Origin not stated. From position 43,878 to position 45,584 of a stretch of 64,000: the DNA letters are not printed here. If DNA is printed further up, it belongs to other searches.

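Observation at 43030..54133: AraC-linked ten-gene carbohydrate locus with an enzyme combination I cannot map to a described pathway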

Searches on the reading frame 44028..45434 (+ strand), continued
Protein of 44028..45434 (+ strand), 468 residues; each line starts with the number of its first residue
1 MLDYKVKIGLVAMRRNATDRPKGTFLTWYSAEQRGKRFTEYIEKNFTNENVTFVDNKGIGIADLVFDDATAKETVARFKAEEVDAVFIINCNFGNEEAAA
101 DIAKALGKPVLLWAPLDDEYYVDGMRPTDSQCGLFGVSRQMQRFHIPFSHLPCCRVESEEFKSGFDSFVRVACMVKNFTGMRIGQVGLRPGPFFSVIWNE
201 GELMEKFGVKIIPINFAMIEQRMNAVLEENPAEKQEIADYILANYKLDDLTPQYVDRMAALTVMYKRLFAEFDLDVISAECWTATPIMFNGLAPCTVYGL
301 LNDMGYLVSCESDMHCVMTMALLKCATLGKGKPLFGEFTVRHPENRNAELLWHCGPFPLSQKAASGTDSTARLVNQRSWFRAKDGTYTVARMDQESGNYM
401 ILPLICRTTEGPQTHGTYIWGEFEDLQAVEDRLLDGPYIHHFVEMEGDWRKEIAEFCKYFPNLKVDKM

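Call 57: search_protein_families(library=ncbifam, proteins=[L011:4250-5773:+, L011:5858-6790:+, L023:1857-5297:+, L023:6394-7260:+, L023:5333-6328:+, L011:13506-14819:-, L011:11433-13496:-, L011:6836-7681:+], max_evalue=0.00001)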
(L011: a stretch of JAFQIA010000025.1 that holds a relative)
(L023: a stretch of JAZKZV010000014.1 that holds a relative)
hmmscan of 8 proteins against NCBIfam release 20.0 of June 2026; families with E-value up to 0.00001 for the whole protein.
L011:4250-5773:+ (507 aa): 3 families
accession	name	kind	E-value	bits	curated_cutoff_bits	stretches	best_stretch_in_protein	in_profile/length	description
NF007940.0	PRK10658.1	equivalog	2.3e-34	118.9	606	2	104-268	256-419/771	alpha-xylosidase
NF040948.1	alpha_gluc_MalA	equivalog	1.1e-30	106.6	800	2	396-490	493-588/627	alpha-glucosidase MalA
NF007746.0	PRK10426.1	equivalog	2e-26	92.6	553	2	326-495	481-654/683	alpha-glucosidase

L011:5858-6790:+ (310 aa): 8 families
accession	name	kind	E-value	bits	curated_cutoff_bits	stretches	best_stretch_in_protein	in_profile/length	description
NF040723.1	UDP-GlcNAcDh_Arch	equivalog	7.5e-21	74.9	450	1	11-242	25-246/302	UDP-N-acetylglucosamine 3-dehydrogenase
TIGR04380.1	myo_inos_iolG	equivalog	2.9e-18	65.8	355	1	46-243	63-262/330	inositol 2-dehydrogenase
NF007574.0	PRK10206.1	equivalog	1.7e-14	53.6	352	1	44-232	60-246/345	oxidoreductase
NF052479.1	LevoglcsnDh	equivalog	3.1e-12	45.9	650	1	48-180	74-212/386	levoglucosan dehydrogenase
NF052679.1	InsChiInosDhIolG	equivalog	3.6e-12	46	540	1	15-298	32-308/343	bifunctional inositol 2-dehydrogenase/D-chiro-inositol 1-dehydrogenase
NF041392.1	XylDh_Gfo6_Halo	equivalog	3.2e-11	42.6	350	1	41-261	76-308/350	D-xylose 1-dehydrogenase Gfo6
NF008607.0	PRK11579.1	subfamily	8.9e-11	41.4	330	1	57-230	74-246/346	oxidoreductase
NF058561.1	BT_2158_fam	equivalog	3.4e-10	39.1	750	1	28-133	78-182/487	glycoside 3-dehydrogenase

L023:1857-5297:+ (1146 aa): 0 families

L023:6394-7260:+ (288 aa): 3 families
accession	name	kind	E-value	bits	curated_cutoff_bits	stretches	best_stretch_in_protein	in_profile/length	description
TIGR00950.1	2A78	equivalog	1.2e-17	64.2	230.2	1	29-276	18-264/264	carboxylate/amino acid/amine transporter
NF008432.0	PRK11272.1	equivalog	1.3e-14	54.2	270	1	2-279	20-286/294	drug/metabolite exporter YedA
NF050091.1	ArAmAcExpYddG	equivalog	2.9e-07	30.3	300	1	21-278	26-282/285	aromatic amino acid exporter YddG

L023:5333-6328:+ (331 aa): 24 families
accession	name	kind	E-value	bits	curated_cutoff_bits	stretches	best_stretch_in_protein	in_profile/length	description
TIGR02824.1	quinone_pig3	subfamily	4.1e-103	344.8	296.8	1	8-329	2-325/325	putative NAD(P)H quinone oxidoreductase, PIG3 family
NF010344.0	PRK13771.1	subfamily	4.5e-34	117.9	349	2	95-328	116-332/334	putative alcohol dehydrogenase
NF041172.1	AcrlCoa_red_Thmprot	equivalog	2.6e-31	108.8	500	2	95-328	116-333/334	acryloyl-CoA reductase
TIGR02823.1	oxido_YhdH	subfamily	1.8e-29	102.6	297.25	1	18-329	15-324/324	acrylyl-CoA reductase family protein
NF008024.0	PRK10754.1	subfamily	3.9e-28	98.4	348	1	19-326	18-324/327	NADPH:quinone reductase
NF041183.1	Pks2_ls1_myc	equivalog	1.5e-26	91.7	2400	1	22-330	1425-1730/2086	sulfolipid-1 biosynthesis phthioceranic/hydroxyphthioceranic acid synthase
TIGR02817.1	adh_fam_1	subfamily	5e-22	78.8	284.05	1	13-328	13-334/336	zinc-binding alcohol dehydrogenase family protein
TIGR01751.1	crot-CoA-red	equivalog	2.8e-20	72.4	378.55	1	95-206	140-253/398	crotonyl-CoA carboxylase/reductase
TIGR00692.1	tdh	equivalog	4.3e-20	72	458.35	1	95-328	117-339/340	L-threonine 3-dehydrogenase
NF051456.1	acrylyl_AcuI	equivalog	9.2e-20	70.7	440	1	8-329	2-324/325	acrylyl-CoA reductase (NADPH)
NF003808.0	PRK05396.1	equivalog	7.9e-19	67.7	380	1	95-328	119-339/341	L-threonine 3-dehydrogenase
TIGR03989.1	Rxyl_3153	subfamily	1e-17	64.5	440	2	84-322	128-364/370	NDMA-dependent alcohol dehydrogenase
NF006940.0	PRK09422.1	equivalog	2.6e-17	62.8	344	1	95-328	115-334/338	alcohol dehydrogenase AdhP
NF041097.1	keto_inos_dh_IolM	equivalog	3.1e-17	62.3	450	2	95-321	151-382/389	scyllo-inosose 3-dehydrogenase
NF007489.0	PRK10083.1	equivalog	2.7e-16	59.4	376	2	94-270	114-286/339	Zn-dependent oxidoreductase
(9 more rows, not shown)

L011:13506-14819:- (437 aa): 2 families
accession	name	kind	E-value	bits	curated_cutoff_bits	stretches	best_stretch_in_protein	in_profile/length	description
NF011657.0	PRK15076.1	subfamily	7.1e-143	476.3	486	1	1-436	2-429/432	alpha-galactosidase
NF041089.1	alpha_gluc_AglA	equivalog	1e-41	143.3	650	2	3-224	2-225/464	alpha-glucosidase AglA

L011:11433-13496:- (687 aa): 8 families
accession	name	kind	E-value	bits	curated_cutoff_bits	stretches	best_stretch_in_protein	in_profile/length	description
NF041610.1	alph_arabinopyran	equivalog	2.2e-175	584.9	1300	1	27-674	2-657/738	exo-alpha-(1->6)-L-arabinopyranosidase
NF052330.1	BetGlucosiCelf0468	equivalog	4e-117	392.5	1300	2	24-377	2-376/817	beta-d-glucosidase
NF052329.1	XyloArabinsidase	equivalog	4.7e-83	279.6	1050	2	428-678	494-738/750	beta-xylosidase/alpha-l-arabinosidase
NF041776.1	xylosidase_Xyl3A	equivalog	4.5e-81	273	1250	2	428-665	612-842/846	xylan 1,4-beta-xylosidase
NF011678.0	PRK15098.1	equivalog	1.5e-79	268.4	666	1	73-666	117-761/765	beta-glucosidase BglX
NF041579.1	betaxyl_Flavo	equivalog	2.2e-79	267.5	1350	2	297-662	344-706/716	beta-xylosidase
NF052331.1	Bet13-16Glucosase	equivalog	4.1e-68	230.2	1330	2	410-662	493-740/750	exo-beta-d-1,3/1,6-glucosidase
NF003740.0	PRK05337.1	equivalog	4.5e-10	39.2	207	1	69-306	72-330/340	beta-N-acetylhexosaminidase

L011:6836-7681:+ (281 aa): 0 families

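Call 96: search_protein_representatives(protein=window:44028-45434:+)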
Query: 468 residues. Proteins with E-value up to 0.001 (for the whole library): 1272; up to 1e-10: 616; up to 1e-30: 153. The best 150 are listed.
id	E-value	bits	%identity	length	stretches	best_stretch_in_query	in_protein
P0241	1.4e-214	730.1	66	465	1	1-467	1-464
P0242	3.7e-143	494.6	79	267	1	204-467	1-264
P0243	7.8e-130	450.7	46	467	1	1-466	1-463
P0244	2.3e-120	419.5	55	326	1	141-467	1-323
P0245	2.2e-112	393.2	42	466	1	1-467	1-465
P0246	3.6e-95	336.4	42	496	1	1-460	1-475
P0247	2.7e-91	323.7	50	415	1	1-302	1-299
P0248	9.3e-89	315.3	83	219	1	1-167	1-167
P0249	1.0e-88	315.1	80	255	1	66-240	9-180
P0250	2.7e-88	313.7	38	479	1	37-460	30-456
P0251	4.0e-87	309.9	52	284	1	1-284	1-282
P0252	2.6e-86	307.2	54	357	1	1-280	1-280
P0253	6.8e-86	305.8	57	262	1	116-359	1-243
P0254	6.1e-85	302.7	39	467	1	63-460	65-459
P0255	4.2e-83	296.6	34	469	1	2-466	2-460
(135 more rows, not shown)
